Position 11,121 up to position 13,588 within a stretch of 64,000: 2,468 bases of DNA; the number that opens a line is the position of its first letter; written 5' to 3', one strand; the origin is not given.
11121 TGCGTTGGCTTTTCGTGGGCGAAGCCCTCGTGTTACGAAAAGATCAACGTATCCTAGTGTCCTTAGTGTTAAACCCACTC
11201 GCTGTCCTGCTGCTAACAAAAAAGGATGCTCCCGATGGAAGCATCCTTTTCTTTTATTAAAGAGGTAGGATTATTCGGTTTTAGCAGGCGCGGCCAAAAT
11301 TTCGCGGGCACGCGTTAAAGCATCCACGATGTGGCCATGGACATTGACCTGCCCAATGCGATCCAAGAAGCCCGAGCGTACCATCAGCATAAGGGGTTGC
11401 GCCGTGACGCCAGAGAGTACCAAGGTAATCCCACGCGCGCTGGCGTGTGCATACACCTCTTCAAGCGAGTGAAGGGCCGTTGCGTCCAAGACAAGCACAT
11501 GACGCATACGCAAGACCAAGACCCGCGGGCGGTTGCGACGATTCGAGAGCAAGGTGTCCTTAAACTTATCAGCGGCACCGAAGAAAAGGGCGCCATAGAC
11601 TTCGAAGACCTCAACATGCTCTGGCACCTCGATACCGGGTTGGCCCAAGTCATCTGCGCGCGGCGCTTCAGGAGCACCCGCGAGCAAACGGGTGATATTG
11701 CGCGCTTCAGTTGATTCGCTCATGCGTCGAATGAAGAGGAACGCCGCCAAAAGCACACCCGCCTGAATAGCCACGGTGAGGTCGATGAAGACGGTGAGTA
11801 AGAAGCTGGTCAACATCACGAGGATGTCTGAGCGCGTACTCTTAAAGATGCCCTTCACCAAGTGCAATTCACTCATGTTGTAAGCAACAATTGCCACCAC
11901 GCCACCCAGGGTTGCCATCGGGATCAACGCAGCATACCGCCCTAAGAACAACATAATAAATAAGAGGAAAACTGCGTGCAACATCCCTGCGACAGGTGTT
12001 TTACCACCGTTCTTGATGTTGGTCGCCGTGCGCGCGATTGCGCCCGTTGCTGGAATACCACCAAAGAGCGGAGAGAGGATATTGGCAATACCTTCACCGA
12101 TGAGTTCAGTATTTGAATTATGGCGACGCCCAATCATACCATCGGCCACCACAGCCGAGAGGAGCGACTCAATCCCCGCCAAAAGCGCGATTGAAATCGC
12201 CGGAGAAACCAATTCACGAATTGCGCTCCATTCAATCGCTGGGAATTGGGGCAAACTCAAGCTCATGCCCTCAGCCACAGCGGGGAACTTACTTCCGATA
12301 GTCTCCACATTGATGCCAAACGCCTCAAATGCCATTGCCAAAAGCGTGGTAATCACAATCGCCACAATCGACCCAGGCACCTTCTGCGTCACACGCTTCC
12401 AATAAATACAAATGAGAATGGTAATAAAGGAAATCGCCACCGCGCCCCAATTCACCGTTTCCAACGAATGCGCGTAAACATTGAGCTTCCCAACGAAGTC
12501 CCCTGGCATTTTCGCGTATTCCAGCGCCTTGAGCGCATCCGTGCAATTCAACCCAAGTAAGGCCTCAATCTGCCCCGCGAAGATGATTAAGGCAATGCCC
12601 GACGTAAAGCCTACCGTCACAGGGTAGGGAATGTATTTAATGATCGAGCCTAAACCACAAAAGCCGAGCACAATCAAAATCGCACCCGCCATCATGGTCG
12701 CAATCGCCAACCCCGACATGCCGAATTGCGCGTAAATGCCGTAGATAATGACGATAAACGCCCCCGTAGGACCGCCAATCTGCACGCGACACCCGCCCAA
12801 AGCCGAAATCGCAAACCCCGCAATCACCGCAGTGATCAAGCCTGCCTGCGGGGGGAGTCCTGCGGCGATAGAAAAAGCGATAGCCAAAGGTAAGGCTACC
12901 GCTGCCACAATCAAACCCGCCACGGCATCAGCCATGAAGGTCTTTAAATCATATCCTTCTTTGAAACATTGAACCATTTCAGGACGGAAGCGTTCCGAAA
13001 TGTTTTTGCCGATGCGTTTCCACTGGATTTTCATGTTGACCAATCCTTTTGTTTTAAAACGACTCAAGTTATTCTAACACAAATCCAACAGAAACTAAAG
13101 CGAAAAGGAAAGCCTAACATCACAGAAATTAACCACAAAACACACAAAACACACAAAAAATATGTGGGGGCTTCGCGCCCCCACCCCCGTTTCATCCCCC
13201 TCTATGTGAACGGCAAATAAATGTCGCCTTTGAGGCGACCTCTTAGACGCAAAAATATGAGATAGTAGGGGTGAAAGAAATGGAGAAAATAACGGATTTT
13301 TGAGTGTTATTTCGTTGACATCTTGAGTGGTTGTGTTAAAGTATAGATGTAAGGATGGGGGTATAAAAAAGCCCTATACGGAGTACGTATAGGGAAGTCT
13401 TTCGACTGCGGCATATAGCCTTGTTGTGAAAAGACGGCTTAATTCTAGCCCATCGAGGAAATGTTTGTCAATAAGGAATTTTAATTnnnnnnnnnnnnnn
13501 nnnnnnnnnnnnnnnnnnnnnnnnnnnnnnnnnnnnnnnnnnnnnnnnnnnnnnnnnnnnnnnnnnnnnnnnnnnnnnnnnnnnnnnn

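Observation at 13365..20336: Complete minimal type II-C locus: tracrRNA, cas9 (1228 aa), cas1, cas2, 28-repeat array, all repeats identical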

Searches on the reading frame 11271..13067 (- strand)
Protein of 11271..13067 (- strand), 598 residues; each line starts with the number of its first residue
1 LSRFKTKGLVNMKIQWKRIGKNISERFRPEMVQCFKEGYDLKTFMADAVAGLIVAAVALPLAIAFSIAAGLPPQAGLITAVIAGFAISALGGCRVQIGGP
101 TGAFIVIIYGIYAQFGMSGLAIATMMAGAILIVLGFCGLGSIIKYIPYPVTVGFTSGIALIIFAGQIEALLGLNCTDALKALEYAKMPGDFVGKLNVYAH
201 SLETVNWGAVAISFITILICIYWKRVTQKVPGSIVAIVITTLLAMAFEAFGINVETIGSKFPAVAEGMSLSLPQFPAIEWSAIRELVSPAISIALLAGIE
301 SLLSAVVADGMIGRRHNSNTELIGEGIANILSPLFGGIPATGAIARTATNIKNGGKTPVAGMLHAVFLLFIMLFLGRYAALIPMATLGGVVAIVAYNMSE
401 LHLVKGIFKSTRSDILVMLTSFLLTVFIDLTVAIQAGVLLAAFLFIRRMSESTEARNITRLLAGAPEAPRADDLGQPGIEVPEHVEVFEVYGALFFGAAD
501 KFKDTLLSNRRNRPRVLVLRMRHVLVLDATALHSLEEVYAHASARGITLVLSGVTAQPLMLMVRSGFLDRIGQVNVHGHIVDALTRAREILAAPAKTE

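Call 10: search_protein_families(library=ncbifam, proteins=[window:11271-13067:-])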
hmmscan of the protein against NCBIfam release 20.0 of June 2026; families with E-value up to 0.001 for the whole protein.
window:11271-13067:- (598 aa): 3 families
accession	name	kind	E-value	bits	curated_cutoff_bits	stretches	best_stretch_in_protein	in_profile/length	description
NF008660.1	PRK11660.1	equivalog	2.2e-150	501.8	614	1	30-589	15-567/572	C4-dicarboxylic acid transporter DauA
TIGR00815.1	sulP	subfamily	2.5e-101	339.9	380.45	1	34-577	4-559/565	sulfate permease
NF050096.1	BicarbTportBicA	equivalog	1.6e-68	231.6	880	1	41-587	9-543/547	bicarbonate transporter BicA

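Call 11: search_protein_families(library=pfam, proteins=[window:11271-13067:-])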
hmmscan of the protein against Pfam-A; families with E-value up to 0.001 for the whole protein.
window:11271-13067:- (598 aa): 3 families
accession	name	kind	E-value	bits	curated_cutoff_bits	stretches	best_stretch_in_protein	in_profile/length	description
PF00916.26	Sulfate_transp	-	4e-76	256.7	23.2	1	44-419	1-378/380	Sulfate permease family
PF01740.26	STAS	-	4.2e-15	55.8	22.6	1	479-577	4-100/106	STAS domain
PF13466.11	STAS_2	-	0.00019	22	29.2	1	496-566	9-78/80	STAS domain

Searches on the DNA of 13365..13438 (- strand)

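Call 36: build_rna_model(alignment_id=A4, structure=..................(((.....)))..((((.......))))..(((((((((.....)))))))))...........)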
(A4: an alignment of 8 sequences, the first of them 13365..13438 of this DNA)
Model R1 built from alignment A4 (8 sequences, 82 columns); structure: as given.
model positions 75; base pairs 16; branch points 2; effective number of sequences 1.48; information 0.754 bits per position. Calibrated on 0.2 Mb of random sequence (short: E-values are rough).
structure used (alignment columns):
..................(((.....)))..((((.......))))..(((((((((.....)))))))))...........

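Call 37: search_with_rna_model(model_id=R1, sources=[window, L001, L002, L003, L004, L005, L006, L007, L008, L009, L010, L011, L012, L013, L014, L015, L016, L017, L018, L019, L020, L021, L022, L023, L024, L025, L026, L027, L028, L029, L030, L031, L032, L033, L034, L035, L036, L037, L038, L039, L040, L041, L042, L043, L044, L045, L046, L047, L048, L049, L050, L051, L052, L053, L054, L055, L056, L057, L058, L059, L060, L061, L062, L063, L064, L065, L066, L067, L068, L069, L070, L071, L072, L073, L074, L075, L076, L077, L078, L079, L080, L081, L083], make_alignment=true, max_evalue=0.01)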
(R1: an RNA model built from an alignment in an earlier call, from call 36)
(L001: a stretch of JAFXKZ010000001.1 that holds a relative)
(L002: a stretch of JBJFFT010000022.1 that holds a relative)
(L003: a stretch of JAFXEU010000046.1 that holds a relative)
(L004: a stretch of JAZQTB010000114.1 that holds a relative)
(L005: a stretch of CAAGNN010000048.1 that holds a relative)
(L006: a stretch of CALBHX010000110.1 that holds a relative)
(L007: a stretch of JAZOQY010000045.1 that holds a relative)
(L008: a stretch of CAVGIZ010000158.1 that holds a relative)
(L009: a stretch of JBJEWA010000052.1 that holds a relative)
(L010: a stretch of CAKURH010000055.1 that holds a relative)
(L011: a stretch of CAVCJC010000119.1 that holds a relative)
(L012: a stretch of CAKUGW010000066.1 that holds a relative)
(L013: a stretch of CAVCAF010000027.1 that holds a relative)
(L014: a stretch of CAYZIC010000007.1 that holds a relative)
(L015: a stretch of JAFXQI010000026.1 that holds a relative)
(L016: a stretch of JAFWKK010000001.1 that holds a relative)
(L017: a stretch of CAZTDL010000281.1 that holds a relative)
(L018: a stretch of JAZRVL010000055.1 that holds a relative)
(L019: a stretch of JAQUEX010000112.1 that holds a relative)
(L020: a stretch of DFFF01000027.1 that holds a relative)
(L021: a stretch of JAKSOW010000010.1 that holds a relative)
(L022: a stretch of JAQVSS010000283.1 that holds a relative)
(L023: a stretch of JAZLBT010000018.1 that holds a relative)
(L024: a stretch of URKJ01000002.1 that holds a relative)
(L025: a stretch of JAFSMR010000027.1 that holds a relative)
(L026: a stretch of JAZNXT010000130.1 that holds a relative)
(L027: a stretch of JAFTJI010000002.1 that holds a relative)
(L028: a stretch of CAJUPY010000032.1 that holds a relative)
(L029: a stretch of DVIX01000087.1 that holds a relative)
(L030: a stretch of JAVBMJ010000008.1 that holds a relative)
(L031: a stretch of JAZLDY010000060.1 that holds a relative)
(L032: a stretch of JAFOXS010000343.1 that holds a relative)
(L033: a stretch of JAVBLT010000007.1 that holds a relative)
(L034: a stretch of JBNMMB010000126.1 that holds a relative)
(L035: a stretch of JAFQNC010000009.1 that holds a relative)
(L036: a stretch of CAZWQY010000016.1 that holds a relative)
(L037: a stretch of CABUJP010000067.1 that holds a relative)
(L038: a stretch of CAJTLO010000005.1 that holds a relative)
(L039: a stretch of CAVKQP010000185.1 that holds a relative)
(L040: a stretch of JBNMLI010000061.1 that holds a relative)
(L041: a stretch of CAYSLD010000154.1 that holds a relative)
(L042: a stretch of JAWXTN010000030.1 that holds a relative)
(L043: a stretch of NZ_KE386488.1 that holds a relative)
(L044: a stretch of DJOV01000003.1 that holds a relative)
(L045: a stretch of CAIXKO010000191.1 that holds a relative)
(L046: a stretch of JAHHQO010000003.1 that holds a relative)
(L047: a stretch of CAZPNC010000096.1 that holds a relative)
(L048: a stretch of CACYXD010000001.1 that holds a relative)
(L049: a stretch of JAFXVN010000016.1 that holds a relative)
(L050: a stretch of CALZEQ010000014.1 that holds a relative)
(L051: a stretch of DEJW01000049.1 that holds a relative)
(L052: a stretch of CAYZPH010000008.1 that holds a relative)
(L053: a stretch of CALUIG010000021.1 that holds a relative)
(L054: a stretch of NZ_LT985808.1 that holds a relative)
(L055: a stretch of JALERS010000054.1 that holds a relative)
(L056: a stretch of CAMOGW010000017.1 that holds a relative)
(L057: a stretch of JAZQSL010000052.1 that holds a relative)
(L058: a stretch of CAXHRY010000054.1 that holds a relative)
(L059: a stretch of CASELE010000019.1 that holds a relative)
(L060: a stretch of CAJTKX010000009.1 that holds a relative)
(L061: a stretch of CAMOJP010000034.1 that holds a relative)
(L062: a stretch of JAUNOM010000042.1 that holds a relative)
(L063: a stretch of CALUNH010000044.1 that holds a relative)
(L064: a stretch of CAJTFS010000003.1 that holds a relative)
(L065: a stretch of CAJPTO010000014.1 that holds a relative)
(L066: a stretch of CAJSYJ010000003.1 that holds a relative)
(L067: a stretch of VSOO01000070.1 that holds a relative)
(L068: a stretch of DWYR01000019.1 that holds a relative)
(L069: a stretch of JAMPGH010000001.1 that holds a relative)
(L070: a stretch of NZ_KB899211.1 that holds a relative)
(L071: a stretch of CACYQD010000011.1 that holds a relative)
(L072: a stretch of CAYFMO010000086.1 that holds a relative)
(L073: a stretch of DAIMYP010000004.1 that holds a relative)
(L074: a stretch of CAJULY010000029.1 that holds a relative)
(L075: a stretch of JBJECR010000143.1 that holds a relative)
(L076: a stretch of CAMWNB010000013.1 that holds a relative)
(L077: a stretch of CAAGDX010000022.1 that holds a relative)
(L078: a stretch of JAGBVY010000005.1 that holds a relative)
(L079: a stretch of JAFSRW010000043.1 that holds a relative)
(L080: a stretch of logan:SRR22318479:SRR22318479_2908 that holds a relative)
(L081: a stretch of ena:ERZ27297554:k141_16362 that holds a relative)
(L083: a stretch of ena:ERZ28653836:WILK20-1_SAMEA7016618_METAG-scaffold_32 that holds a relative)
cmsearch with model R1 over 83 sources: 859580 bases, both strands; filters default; matches with E-value up to 0.01: 79.
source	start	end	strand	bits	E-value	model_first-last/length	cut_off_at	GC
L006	3879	3953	-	102.9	4.2e-24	1-75/75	no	0.47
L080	4878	4951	-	101.6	9.6e-24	1-75/75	no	0.49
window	13365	13438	-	101.1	1.3e-23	1-75/75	no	0.46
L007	3871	3945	-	100.9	1.4e-23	1-75/75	no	0.4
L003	3868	3942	-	100.9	1.4e-23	1-75/75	no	0.43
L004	3868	3942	-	100.9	1.4e-23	1-75/75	no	0.43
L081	4879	4952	-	100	2.5e-23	1-75/75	no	0.49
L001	3879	3953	-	96.5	2.1e-22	1-75/75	no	0.47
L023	3799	3875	-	95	5.6e-22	1-75/75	no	0.47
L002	3877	3949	-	75.3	1.1e-16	1-75/75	no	0.52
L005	3877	3949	-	75.3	1.1e-16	1-75/75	no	0.52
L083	4874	4946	-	70.7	1.7e-15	1-75/75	no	0.48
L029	227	303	-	63.7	1.4e-13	1-75/75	no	0.38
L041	140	216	-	60.3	1.1e-12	1-75/75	no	0.44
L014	3830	3900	-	60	1.3e-12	1-75/75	no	0.44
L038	3836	3911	-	59.3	2e-12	1-75/75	no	0.39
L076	3838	3915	-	59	2.4e-12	1-75/75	no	0.44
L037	576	650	-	58.5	3.4e-12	1-75/75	no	0.41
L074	3817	3893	-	56.1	1.5e-11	1-75/75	no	0.4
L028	3832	3907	-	55.7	1.9e-11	1-75/75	no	0.47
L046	3687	3763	-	55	2.9e-11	1-75/75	no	0.42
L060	3840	3916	-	54.8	3.2e-11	1-75/75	no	0.42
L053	3838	3913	-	54.7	3.4e-11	1-75/75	no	0.42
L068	3838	3913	-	54.3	4.5e-11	1-75/75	no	0.43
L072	63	139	-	54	5.4e-11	1-75/75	no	0.44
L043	3837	3913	-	54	5.5e-11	1-75/75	no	0.44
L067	2129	2204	-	53.7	6.2e-11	1-75/75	no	0.49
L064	3841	3916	-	52.2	1.6e-10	1-75/75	no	0.42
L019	3813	3883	-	52.1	1.8e-10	1-75/75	no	0.49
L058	1428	1503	-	51.7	2.2e-10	1-75/75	no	0.45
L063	3837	3912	-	51.7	2.2e-10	1-75/75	no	0.45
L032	3840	3914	-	51.3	2.7e-10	1-75/75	no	0.44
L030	3719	3790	-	50.4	5e-10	1-75/75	no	0.4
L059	236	311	-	50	6.3e-10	1-75/75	no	0.47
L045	915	991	-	49.9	6.7e-10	1-75/75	no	0.43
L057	3009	3079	-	49.5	8.8e-10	1-75/75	no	0.38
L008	371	446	-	48.8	1.3e-09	1-75/75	no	0.43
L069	3841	3915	-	48.7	1.4e-09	1-75/75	no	0.49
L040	2158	2238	-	48.2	1.9e-09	1-75/75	no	0.48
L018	3876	3946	-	47.5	3e-09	1-75/75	no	0.52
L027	3861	3928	-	46.7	4.8e-09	1-75/75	no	0.46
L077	3849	3920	-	46.4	5.9e-09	1-75/75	no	0.38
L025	3863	3936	-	46.3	6.3e-09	1-75/75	no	0.45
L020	3867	3938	-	45.8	8.1e-09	1-75/75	no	0.49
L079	3848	3920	-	45.7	9.1e-09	1-75/75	no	0.41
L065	3793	3864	-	45.6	9.3e-09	1-75/75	no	0.44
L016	3869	3939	-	44.9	1.4e-08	1-75/75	no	0.51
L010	154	225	-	44.5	1.9e-08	1-75/75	no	0.51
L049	3848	3919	-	44.2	2.2e-08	1-75/75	no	0.39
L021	3879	3951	-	43.9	2.7e-08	1-75/75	no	0.52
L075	1332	1404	-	43.9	2.7e-08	1-75/75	no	0.38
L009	3796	3874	-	43.6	3.2e-08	1-75/75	no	0.42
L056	3777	3846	-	43.4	3.7e-08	1-75/75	no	0.37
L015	3870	3944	-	43.3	4e-08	1-75/75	no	0.52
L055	1788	1860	-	42.4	6.7e-08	1-75/75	no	0.41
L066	3841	3912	-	42.4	6.8e-08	1-75/75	no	0.43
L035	3832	3905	-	42.2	7.7e-08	1-75/75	no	0.47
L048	3797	3866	-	41.7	1.1e-07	1-75/75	no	0.39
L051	2586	2655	-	41.7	1.1e-07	1-75/75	no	0.39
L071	3794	3863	-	41.7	1.1e-07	1-75/75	no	0.39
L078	3840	3913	-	41.4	1.2e-07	1-75/75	no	0.47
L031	3841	3913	-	41.4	1.3e-07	1-75/75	no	0.47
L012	3876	3947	-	41.1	1.6e-07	1-75/75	no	0.54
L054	3830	3901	-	40.7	1.9e-07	1-75/75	no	0.46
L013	3861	3933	-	40.6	2e-07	1-75/75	no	0.41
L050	3807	3877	-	40.1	2.8e-07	1-75/75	no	0.46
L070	3790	3861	-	39.9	3.1e-07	1-75/75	no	0.47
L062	3782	3852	-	39.4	4.4e-07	1-75/75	no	0.41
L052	3747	3817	-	39.3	4.6e-07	1-75/75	no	0.42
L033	3861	3930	-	39.2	4.9e-07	1-75/75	no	0.49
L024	3855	3932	-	39.1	5.3e-07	1-75/75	no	0.46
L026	3844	3917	-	38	1.1e-06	1-75/75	no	0.42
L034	514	589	-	36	3.5e-06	1-75/75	no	0.47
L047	11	68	-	33.5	1.6e-05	1-75/75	no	0.41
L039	222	297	-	33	2.2e-05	1-75/75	no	0.46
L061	3810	3882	-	31.9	4.5e-05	1-75/75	no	0.51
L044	2030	2105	-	31.5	5.6e-05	1-75/75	no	0.46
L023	3559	3640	-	26.9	0.00094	1-75/75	no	0.55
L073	3812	3885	-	26.4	0.0013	1-75/75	no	0.42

Alignment A5: 79 matches aligned to the model, 138 columns, each read 5' to 3' on its own strand. Consensus structure (alignment columns), stored with it:
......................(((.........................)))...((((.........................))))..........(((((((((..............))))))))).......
